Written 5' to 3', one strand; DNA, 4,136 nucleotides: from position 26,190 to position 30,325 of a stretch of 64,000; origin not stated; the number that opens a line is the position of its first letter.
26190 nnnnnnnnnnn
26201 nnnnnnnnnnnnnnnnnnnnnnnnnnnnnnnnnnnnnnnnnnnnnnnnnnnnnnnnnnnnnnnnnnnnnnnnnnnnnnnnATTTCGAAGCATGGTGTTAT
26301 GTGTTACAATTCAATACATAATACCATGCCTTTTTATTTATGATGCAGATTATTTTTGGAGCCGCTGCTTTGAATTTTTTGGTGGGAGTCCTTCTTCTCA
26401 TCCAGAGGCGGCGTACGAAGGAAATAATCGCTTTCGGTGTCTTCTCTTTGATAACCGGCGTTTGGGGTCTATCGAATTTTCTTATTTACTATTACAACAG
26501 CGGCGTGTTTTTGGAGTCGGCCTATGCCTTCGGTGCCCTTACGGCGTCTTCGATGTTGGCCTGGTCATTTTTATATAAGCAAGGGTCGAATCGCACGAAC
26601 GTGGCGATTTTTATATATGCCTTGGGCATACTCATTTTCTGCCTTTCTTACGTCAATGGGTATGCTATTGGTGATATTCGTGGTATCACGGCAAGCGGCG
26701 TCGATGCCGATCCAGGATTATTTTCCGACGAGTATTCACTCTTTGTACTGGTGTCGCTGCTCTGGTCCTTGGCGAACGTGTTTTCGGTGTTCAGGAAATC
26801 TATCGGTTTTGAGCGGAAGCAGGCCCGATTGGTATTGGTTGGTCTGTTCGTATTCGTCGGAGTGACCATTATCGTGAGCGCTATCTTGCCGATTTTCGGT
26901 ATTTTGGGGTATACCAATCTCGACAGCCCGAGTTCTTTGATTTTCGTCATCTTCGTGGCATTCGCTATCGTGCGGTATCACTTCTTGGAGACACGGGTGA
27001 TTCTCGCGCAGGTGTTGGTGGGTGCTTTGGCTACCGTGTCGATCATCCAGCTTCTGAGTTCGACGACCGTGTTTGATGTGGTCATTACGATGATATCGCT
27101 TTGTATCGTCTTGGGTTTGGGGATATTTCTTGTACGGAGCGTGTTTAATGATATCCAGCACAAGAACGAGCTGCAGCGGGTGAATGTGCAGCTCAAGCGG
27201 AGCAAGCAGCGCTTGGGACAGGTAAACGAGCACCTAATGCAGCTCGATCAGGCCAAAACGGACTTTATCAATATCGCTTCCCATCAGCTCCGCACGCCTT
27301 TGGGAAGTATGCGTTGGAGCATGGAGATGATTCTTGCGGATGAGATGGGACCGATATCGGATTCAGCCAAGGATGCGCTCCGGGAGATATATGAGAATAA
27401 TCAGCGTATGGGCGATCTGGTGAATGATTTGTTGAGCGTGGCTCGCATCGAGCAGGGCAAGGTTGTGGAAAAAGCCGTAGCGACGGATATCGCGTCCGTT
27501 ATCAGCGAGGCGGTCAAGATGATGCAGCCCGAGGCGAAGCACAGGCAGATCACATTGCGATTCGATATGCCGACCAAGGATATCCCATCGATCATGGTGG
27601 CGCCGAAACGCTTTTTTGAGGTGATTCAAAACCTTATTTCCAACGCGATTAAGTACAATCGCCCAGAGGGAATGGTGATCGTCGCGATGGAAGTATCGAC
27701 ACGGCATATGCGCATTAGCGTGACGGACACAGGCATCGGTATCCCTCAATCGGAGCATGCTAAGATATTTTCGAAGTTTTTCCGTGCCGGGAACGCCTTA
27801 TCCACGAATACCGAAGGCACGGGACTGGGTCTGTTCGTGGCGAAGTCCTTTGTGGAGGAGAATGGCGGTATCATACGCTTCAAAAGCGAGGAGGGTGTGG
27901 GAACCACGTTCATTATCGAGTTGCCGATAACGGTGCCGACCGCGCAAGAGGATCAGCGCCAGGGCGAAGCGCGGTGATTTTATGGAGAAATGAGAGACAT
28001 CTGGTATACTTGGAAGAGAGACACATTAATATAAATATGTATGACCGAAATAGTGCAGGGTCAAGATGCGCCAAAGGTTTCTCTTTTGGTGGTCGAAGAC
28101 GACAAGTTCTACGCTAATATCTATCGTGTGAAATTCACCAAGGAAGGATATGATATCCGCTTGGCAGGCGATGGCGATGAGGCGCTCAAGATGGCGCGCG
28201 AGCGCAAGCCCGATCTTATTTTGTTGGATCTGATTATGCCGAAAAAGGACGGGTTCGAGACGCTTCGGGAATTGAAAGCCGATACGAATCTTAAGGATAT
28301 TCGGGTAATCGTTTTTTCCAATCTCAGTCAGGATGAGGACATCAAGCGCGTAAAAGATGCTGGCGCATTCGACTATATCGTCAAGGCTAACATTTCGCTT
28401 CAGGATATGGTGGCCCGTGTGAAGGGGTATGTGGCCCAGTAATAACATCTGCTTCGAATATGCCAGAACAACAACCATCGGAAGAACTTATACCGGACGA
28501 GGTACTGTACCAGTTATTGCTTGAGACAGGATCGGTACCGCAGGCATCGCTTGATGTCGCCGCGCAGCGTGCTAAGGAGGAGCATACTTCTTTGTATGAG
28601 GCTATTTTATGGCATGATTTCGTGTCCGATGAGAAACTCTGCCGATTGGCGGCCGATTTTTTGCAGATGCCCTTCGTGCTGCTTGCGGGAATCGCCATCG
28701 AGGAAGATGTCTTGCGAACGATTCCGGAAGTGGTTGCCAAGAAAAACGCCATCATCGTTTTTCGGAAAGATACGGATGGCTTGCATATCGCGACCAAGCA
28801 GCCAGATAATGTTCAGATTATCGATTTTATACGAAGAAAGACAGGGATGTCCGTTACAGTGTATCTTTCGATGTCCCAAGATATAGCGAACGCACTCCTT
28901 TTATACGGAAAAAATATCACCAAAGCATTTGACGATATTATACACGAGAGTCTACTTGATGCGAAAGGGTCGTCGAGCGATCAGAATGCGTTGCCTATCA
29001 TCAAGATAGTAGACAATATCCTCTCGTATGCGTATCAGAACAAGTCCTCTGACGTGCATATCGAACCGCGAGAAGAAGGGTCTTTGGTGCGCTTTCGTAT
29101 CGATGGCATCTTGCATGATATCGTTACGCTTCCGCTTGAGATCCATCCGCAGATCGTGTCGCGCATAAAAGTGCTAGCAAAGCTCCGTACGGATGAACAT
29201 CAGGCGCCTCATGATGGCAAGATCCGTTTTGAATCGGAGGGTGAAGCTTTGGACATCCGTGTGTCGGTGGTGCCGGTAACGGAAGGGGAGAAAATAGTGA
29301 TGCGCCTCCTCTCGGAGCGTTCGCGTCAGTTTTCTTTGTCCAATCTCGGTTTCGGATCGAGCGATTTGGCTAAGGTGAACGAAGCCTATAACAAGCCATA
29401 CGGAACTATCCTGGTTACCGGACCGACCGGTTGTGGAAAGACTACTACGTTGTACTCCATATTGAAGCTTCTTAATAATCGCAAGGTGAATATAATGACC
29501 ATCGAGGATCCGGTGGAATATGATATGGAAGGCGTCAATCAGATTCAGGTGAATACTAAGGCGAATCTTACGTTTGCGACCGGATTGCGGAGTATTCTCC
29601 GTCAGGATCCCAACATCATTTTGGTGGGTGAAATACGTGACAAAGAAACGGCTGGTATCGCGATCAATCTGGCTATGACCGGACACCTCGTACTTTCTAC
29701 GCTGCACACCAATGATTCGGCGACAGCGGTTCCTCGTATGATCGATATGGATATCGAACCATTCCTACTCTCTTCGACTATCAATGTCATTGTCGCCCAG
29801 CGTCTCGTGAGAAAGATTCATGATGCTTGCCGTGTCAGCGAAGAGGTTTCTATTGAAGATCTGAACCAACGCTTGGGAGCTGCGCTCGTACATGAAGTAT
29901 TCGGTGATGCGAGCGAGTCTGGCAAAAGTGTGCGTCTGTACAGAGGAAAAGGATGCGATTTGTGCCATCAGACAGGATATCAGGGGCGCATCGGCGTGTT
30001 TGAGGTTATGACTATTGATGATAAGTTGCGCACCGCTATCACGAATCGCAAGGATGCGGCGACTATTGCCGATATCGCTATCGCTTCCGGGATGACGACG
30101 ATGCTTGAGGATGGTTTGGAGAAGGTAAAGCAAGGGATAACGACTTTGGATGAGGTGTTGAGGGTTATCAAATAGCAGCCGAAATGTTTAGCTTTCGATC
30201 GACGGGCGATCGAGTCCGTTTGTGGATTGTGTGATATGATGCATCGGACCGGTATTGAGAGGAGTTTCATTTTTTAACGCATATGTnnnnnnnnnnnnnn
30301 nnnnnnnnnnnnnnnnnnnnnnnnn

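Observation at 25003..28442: AOS-family PLP enzyme + multi-TM histidine kinase + single-domain response regulator directly upstream of the type IV pilus operon: candidate CqsA/LqsA-type autoinducer module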

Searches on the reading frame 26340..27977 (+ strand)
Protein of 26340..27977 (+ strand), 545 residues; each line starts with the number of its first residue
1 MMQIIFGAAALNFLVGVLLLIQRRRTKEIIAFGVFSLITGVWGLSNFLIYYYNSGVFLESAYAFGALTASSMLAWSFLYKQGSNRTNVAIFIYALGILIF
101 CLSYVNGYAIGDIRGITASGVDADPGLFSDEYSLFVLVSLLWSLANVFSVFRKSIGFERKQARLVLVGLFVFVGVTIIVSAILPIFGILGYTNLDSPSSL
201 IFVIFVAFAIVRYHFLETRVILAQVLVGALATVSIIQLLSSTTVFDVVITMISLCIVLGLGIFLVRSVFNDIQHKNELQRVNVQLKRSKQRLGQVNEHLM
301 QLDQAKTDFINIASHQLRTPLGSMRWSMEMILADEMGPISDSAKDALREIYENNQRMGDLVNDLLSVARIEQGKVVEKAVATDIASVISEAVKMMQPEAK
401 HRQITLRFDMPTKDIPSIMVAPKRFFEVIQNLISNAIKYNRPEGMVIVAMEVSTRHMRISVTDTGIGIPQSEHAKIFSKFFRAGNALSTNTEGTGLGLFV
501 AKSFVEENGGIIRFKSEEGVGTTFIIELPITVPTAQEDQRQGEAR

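Call 3: search_protein_families(library=pfam, proteins=[window:26340-27977:+], max_evalue=0.01)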
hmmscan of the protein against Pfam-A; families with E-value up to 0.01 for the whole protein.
window:26340-27977:+ (545 aa): 3 families
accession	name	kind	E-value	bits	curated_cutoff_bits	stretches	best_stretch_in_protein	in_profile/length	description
PF02518.31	HATPase_c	-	1.2e-26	93.7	26.4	1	422-530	3-109/111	Histidine kinase-, DNA gyrase B-, and HSP90-like ATPase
PF00512.31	HisKA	-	2.6e-14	53.5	26.9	1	305-373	1-66/66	His Kinase A (phospho-acceptor) domain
PF13581.12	HATPase_c_2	-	2.1e-06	28.2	27.4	1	432-508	39-112/127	Histidine kinase-like ATPase domain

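Call 4: search_protein_families(library=ncbifam, proteins=[window:26340-27977:+], max_evalue=0.01)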
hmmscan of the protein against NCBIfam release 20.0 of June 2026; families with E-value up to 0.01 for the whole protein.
window:26340-27977:+ (545 aa): 91 families (the best 25 are shown)
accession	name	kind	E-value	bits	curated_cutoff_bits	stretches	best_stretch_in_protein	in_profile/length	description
NF046044.1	PnpS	equivalog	2.1e-56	191.6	400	1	299-529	163-390/390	two-component system histidine kinase PnpS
NF047874.1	MASE3_PAS_HK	subfamily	1.7e-50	172.5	560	1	267-537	370-632/655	MASE3 domain-containing sensor histidine kinase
TIGR02966.1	phoR_proteo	equivalog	7.8e-48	163.2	334.2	1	298-527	106-332/333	phosphate regulon sensor histidine kinase PhoR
NF033092.0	HK_WalK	equivalog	3.4e-47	161.3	725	1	301-530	367-594/594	cell wall metabolism sensor histidine kinase WalK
NF041735.1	hist_kin_RppB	equivalog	3.9e-45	154.4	400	1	307-529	217-438/438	two-component system sensor histidine kinase RppB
TIGR02956.1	TMAO_torS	equivalog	6.1e-43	147.1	676.5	1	275-540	433-692/967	TMAO reductase system sensor histidine kinase/response regulator TorS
NF038297.2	hybrid_HK_HrmK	equivalog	1e-39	136.7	725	1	266-540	196-467/607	hybrid histidine kinase/response regulator HrmK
NF006800.0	PRK09303.1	equivalog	5.9e-39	134.1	342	1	277-531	122-378/383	histidine kinase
NF040691.1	MtrAB_MtrB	equivalog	1.1e-38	133.5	450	1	294-531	259-493/507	MtrAB system histidine kinase MtrB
NF045911.1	TCSHisKinNblS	equivalog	1.7e-37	129.1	1000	1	300-530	382-620/621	two-component system sensor histidine kinase NblS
NF008302.0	PRK11091.1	equivalog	4.4e-37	127.7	838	1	296-540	273-515/779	aerobic respiration two-component sensor histidine kinase ArcB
NF047465.1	hybrid_HK_LvrA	exception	9.4e-37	126.4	1200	1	271-541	166-433/819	hybrid histidine kinase/response regulator LvrA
NF033091.0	HK_VanS_ACDEFG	equivalog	6.9e-35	120.6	400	1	264-529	32-293/293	vancomycin resistance histidine kinase VanS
NF008318.0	PRK11107.1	equivalog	1.5e-34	119.3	890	1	302-535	289-523/920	two-component sensor histidine kinase BarA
TIGR01386.1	cztS_silS_copS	subfamily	1.3e-33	116.7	292.55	1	279-529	209-457/457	heavy metal sensor histidine kinase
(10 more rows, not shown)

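Call 83: search_protein_families(library=pfam, alignment_id=A2, max_evalue=0.001)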
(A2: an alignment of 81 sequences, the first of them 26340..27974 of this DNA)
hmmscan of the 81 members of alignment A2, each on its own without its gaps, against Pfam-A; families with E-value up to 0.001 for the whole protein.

A. member 1, window:26340-27974:+ (545 aa): 3 families
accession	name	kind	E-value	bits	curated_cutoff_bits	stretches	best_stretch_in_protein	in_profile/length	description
PF02518.31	HATPase_c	-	1.2e-26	93.7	26.4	1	422-530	3-109/111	Histidine kinase-, DNA gyrase B-, and HSP90-like ATPase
PF00512.31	HisKA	-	2.6e-14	53.5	26.9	1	305-373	1-66/66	His Kinase A (phospho-acceptor) domain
PF13581.12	HATPase_c_2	-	2.1e-06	28.2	27.4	1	432-508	39-112/127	Histidine kinase-like ATPase domain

B. families by the number of members that match (of 81 scanned): 18 families
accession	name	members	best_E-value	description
PF02518.31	HATPase_c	71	2.1e-33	Histidine kinase-, DNA gyrase B-, and HSP90-like ATPase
PF00512.31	HisKA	70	1.7e-20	His Kinase A (phospho-acceptor) domain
PF16927.11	HisKA_7TM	52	7.2e-22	N-terminal 7TM region of histidine kinase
PF13589.12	HATPase_c_3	24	4.6e-07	Histidine kinase-, DNA gyrase B-, and HSP90-like ATPase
PF13581.12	HATPase_c_2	20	1.2e-06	Histidine kinase-like ATPase domain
PF13185.12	GAF_2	19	1.5e-27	GAF domain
PF01590.32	GAF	18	8.3e-25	GAF domain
PF13492.12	GAF_3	16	2e-20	GAF domain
PF14501.12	HATPase_c_5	4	0.00027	GHKL domain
PF00989.32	PAS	2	1.8e-07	PAS fold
PF13426.13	PAS_9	2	4.5e-07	PAS domain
PF13487.12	HD_5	1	1.7e-43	HD domain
PF01966.28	HD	1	3.4e-20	HD domain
PF13188.13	PAS_8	1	8.9e-06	PAS domain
PF01925.25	TauE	1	0.00011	Sulfite exporter TauE/SafE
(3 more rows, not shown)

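Call 99: predict_structure(alignment_id=A2)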
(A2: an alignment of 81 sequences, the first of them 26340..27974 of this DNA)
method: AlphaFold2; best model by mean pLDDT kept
length: 545 residues; sequences in the alignment: 81
mean_pLDDT: 91.5   pTM: 0.63
mean pLDDT of the five models: 91.5, 90.5, 89.8, 89.8, 89.8
residues with pLDDT >= 90: 395; 70-90: 132; 50-70: 17; < 50: 1
segments of 3 or more residues with pLDDT < 50: none
pLDDT, mean of each block of 10 residues (from residue 1): 90 90 89 96 95 93 96 95 89 97 93 88 91 94 97 94 93 92 85 86 82 70 87 90 96 96 93 91 95 94 90 89 94 96 95 91 89 88 97 98 98 95 96 96 98 97 97 95 82 90 95 98 98 64 54
secondary structure, 60 per line:
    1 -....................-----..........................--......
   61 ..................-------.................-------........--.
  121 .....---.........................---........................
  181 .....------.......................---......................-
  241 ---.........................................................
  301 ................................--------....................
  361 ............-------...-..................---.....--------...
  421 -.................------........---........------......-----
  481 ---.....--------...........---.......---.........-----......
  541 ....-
elements in order: H2-21 H27-52 H55-78 H86-102 E110-117 E120-125 H129-153 H157-185 H192-214 H218-239 H244-332 H341-372 E380-382 H384-401 E405-409 E418-420 H422-438 E445-452 E456-463 H470-475 H484-488 H497-507 E511-517 E521-529 H535-544

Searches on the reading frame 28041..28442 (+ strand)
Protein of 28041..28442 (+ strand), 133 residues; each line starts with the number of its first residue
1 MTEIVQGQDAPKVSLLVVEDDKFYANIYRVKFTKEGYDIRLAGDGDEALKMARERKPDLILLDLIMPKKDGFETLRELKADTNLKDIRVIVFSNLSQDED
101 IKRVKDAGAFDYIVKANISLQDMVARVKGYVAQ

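Call 3: search_protein_families(library=pfam, proteins=[window:28041-28442:+], max_evalue=0.01)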
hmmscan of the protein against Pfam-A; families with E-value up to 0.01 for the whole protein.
window:28041-28442:+ (133 aa): 1 family
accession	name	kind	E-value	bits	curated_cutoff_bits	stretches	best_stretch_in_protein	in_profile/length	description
PF00072.30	Response_reg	-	9e-25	87.4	30.2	1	16-127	2-110/111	Response regulator receiver domain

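Call 4: search_protein_families(library=ncbifam, proteins=[window:28041-28442:+], max_evalue=0.01)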
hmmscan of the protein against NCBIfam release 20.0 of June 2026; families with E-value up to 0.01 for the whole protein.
window:28041-28442:+ (133 aa): 100 families (the best 25 are shown)
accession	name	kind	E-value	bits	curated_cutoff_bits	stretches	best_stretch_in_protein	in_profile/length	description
TIGR02154.1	PhoB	equivalog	1.9e-24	86.2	296.2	1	14-130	4-119/226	phosphate regulon transcriptional regulator PhoB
NF040534.1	resp_reg_YycF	equivalog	5.1e-22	78.3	340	1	15-129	3-113/231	response regulator YycF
NF007135.0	PRK09581.1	equivalog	5.2e-22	78.3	474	1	14-129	4-118/457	PleD family two-component system response regulator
NF040689.1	MtrAB_MtrA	equivalog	2.3e-20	72.9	300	1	15-129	1-111/219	MtrAB system response regulator MtrA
NF045944.1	ResRegRpaBCyano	equivalog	3.8e-20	72.3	330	1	16-128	1-109/229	response regulator transcription factor RpaB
NF053854.1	RespRegPhoBBctds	equivalog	9.5e-19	67.6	270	1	15-129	1-113/225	two-component system response regulator PhoB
NF033120.0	vanR_FM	exception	1.1e-18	67.7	460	1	12-129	3-116/231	vancomycin resistance response regulator transcription factor, VanR-F/VanR-M family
NF041733.1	resp_reg_CseB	equivalog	1.1e-17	64.2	350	1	14-129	2-113/228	two-component system response regulator CseB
TIGR02875.1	spore_0_A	equivalog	2.1e-17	63.2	200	1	12-129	2-120/262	sporulation transcription factor Spo0A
NF051850.1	RespRegRprY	equivalog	1.7e-16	60.4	370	1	12-128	4-117/234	response regulator transcription factor RprY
NF045717.1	DVU0259_DivK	exception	3.1e-16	59.6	160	1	15-99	5-89/117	DVU0259 family response regulator domain-containing protein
NF011874.0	PRK15347.1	equivalog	1.7e-15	56.2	852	1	13-122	691-801/921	two component system sensor kinase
NF000402.1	vanR-B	exception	1.8e-15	56.9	480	1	13-129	3-115/219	vancomycin resistance response regulator transcription factor VanR-B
NF041367.1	CheY_Halo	equivalog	2.2e-15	57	200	1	16-116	2-100/114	chemotaxis protein CheY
TIGR01387.1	cztR_silR_copR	subfamily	3.9e-15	56.1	279.2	1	15-130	1-113/218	heavy metal response regulator transcription factor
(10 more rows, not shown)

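Call 108: search_solved_structures(query=window:28041-28439:+, max_evalue=1e-12)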
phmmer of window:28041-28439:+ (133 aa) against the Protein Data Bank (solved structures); distinct sequences matched with E-value up to 1e-12: 26.
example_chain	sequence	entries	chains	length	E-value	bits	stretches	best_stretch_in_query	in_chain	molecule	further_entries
3f6p_A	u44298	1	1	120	6.6e-20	74.5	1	14-130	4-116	Transcriptional regulatory protein yycF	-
2zwm_A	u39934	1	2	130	8.8e-20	74.1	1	14-130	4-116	Transcriptional regulatory protein yycF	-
9dvt_R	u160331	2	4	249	1.2e-17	67.3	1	13-130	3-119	DNA-binding dual master transcriptional regulator RpaA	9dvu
8fk2_A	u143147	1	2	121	3.2e-17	65.8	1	15-131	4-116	Putative response regulator CovR VicR-like protein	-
3nhz_A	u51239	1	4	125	3.9e-17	65.6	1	10-129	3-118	Two component system transcriptional regulator mtrA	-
2gwr_A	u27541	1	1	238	1e-16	64.2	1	10-129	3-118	DNA-binding response regulator mtrA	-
1mvo_A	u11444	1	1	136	2.2e-16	63.1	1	14-130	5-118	PhoP response regulator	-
9g85_A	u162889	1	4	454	9.2e-16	61.1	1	15-117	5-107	Response regulator PleD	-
2wb4_A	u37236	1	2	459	9.6e-16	61.1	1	15-117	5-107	DIGUANYLATE CYCLASE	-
9g86_A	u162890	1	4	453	1e-15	61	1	15-117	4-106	Response regulator PleD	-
1w25_A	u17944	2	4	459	1.1e-15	60.9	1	15-117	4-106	STALKED-CELL DIFFERENTIATION CONTROLLING PROTEIN | RESPONSE REGULATOR PLED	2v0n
1s8n_A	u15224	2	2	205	1.5e-15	60.4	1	14-128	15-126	putative antiterminator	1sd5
1nxo_A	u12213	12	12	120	8.5e-15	58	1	15-130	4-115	DNA-binding response regulator | Response regulator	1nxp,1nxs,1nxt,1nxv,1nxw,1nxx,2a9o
6eb7_A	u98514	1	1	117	9.1e-15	57.9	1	15-130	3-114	DNA-binding response regulator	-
9xzo_A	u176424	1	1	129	1e-14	57.7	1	14-116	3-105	De novo protein M1X0B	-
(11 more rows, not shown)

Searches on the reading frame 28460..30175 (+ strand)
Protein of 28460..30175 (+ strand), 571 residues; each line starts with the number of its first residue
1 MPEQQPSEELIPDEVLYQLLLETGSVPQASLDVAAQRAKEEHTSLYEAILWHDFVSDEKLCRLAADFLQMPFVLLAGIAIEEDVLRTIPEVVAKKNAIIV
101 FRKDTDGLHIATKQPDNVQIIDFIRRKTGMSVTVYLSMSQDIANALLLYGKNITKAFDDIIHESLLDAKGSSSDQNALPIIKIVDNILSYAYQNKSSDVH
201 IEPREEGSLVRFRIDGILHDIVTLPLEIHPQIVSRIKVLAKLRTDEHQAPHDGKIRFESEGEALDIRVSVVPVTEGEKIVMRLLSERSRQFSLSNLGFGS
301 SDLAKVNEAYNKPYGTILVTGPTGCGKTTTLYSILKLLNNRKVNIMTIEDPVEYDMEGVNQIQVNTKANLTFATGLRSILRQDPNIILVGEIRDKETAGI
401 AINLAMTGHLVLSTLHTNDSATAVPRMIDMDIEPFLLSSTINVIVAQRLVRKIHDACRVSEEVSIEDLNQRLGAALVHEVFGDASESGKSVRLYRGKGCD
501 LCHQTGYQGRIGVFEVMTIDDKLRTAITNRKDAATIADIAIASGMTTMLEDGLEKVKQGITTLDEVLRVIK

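Call 3: search_protein_families(library=pfam, proteins=[window:28460-30175:+], max_evalue=0.01)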
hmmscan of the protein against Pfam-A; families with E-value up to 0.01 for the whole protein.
window:28460-30175:+ (571 aa): 15 families
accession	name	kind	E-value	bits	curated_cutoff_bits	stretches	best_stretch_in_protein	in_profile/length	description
PF00437.27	T2SSE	-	4.8e-126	420.8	24.9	1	176-568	4-370/370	Type II/IV secretion system protein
PF05157.20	MshEN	-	6.9e-13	48.8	23.1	1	68-146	1-80/90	MshEN domain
PF13401.12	AAA_22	-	0.00028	21.6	27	1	315-354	6-45/130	AAA domain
PF07728.20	AAA_5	-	0.00062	20.2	22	1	317-411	2-96/139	AAA domain (dynein-related subfamily)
PF12775.13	AAA_7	-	0.00063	19.8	25.8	0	316-348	35-67/181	P-loop containing dynein motor region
PF13173.12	AAA_14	-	0.00082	19.8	27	1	316-358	4-47/129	AAA domain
PF25199.1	nSTAND_NTPase5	-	0.0016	18.8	34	1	308-367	35-95/145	Novel STAND NTPase 5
PF01637.24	ATPase_2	-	0.0016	18.7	33.2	1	303-368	8-74/225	ATPase domain predominantly from Archaea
PF13245.12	AAA_19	-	0.0028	18.3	25.1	1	315-344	12-41/134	AAA domain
PF20720.3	nSTAND3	-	0.0031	17.7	27.2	0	314-353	17-56/155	Novel STAND NTPase 3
PF13086.12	AAA_11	-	0.0035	17.6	27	1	301-349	5-45/257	AAA domain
PF03266.21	NTPase_1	-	0.0051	17.1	23.9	0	317-345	2-30/168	NTPase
PF03215.21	Rad17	-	0.0055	17.1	23.8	0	314-340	45-71/186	Rad17 P-loop domain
PF00004.35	AAA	-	0.0074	17.2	21.2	0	317-351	1-32/131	ATPase family associated with various cellular activities (AAA)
PF00005.33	ABC_tran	-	0.0075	17.3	25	0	316-351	13-48/137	ABC transporter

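Call 4: search_protein_families(library=ncbifam, proteins=[window:28460-30175:+], max_evalue=0.01)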
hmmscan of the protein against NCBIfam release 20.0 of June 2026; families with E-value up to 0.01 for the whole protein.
window:28460-30175:+ (571 aa): 25 families
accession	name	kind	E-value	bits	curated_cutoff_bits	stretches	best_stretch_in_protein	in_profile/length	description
TIGR02533.1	type_II_gspE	equivalog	3.7e-158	527.2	630.25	1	86-569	2-485/486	type II secretion system ATPase GspE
TIGR02538.1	type_IV_pilB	equivalog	1.9e-156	522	675.65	1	16-570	2-562/564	type IV-A pilus assembly ATPase PilB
NF053534.1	T4PilAsmATPsTfpB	equivalog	3.8e-130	435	850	1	56-570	64-582/584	type IV pilus assembly ATPase TfpB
NF007755.0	PRK10436.1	equivalog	9.4e-129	430.1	617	1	93-570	14-459/465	type II secretion system protein GspE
NF041000.1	ATPase_ComGA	equivalog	2.4e-74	249.7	300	1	186-451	2-266/267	competence type IV pilus ATPase ComGA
TIGR01420.1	pilT_fam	subfamily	4.3e-53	180.7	319.1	1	185-460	3-278/343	PilT/PilU family type 4a pilus ATPase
TIGR02525.1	plasmid_TraJ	equivalog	1.6e-24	86.6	368.3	1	313-452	148-300/372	plasmid transfer ATPase TraJ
TIGR02524.1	dot_icm_DotB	equivalog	1.9e-20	73.4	463.3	1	305-450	125-279/358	Dot/Icm type IV secretion system ATPase DotB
NF058587.1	archaellum_moto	equivalog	1.3e-19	70.4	550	1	316-485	277-453/527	archaellum flagellar ATPase motor FlaI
TIGR02782.1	TrbB_P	equivalog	1.1e-14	54.4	304.55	1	316-469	138-297/303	P-type conjugative transfer ATPase TrbB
TIGR02788.1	VirB11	equivalog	1.2e-14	54.1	249.95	1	316-431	146-266/308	P-type DNA transfer ATPase VirB11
TIGR03819.1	heli_sec_ATPase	hypoth_equivalog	7.5e-14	51.7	373.15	1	233-426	100-296/340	TadA family conjugal transfer-associated ATPase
NF010469.0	PRK13894.1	subfamily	1.2e-12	47.8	508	1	316-428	151-265/320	conjugal transfer ATPase TrbB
NF053672.1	bindosome_BasE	exception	8.6e-10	37.9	1000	1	318-427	274-388/512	bindosome assembly system ATPase subunit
NF010407.0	PRK13833.1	subfamily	3.2e-09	36.6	499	1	316-429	146-261/323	conjugal transfer protein TrbB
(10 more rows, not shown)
